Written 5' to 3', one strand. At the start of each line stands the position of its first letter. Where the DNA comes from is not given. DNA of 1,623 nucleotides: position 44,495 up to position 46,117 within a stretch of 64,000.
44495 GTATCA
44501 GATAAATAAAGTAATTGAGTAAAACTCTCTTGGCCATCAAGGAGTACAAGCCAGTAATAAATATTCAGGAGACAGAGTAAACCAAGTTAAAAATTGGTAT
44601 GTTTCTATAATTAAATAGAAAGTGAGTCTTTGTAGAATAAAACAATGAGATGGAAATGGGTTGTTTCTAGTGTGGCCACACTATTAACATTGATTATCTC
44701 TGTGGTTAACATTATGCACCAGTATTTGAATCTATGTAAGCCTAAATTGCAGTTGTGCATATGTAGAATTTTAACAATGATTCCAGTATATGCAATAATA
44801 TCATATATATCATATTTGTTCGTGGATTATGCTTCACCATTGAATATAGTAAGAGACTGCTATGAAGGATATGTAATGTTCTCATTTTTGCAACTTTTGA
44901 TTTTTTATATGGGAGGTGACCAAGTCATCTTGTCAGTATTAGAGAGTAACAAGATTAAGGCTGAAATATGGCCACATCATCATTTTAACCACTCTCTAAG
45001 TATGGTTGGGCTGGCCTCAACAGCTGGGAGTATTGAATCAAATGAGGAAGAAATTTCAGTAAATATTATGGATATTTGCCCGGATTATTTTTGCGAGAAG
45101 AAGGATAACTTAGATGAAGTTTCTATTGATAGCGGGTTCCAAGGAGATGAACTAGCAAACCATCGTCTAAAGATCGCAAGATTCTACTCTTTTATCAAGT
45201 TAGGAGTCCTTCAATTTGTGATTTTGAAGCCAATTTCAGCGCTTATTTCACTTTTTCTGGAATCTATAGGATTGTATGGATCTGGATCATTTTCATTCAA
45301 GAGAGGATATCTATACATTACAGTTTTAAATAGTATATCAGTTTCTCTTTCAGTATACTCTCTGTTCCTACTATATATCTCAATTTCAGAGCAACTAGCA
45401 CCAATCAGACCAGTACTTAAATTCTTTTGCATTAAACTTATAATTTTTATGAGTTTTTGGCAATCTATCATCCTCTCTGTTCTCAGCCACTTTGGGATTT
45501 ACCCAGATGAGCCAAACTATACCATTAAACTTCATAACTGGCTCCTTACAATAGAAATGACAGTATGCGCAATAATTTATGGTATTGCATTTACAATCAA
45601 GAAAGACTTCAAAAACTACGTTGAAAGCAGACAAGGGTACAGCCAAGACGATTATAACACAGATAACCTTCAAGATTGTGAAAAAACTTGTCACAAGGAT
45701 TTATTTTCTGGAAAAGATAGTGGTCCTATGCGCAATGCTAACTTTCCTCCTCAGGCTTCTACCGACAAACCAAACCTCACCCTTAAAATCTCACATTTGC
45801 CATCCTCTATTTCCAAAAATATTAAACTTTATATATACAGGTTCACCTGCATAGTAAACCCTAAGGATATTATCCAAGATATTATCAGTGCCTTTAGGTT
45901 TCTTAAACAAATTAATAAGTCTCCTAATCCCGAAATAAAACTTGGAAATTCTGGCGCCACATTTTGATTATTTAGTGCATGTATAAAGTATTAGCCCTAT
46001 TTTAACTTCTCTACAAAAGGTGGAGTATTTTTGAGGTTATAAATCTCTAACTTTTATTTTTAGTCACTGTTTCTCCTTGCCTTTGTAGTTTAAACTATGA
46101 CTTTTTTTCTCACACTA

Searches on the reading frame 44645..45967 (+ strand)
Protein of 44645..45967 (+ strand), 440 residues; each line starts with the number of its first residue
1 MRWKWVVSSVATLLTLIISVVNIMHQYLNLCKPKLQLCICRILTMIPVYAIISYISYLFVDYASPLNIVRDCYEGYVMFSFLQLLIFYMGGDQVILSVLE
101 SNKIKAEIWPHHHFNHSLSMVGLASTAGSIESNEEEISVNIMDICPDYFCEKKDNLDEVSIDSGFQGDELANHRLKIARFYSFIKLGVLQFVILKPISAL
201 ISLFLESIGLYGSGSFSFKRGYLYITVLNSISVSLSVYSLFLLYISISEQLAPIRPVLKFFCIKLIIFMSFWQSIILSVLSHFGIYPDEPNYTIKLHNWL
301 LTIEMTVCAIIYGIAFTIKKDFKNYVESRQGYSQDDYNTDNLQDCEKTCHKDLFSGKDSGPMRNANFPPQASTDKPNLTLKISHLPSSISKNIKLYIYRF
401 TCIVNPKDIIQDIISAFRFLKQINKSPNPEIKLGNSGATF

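Call 60: search_protein_families(library=pfam, proteins=[window:44645-45967:+], max_evalue=0.001)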
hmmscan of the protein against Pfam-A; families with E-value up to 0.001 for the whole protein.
window:44645-45967:+ (440 aa): 1 family
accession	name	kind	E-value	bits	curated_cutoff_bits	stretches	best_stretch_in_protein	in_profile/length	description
PF03619.22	Solute_trans_a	-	1.3e-69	235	24.9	1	5-319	2-265/267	Organic solute transporter Ostalpha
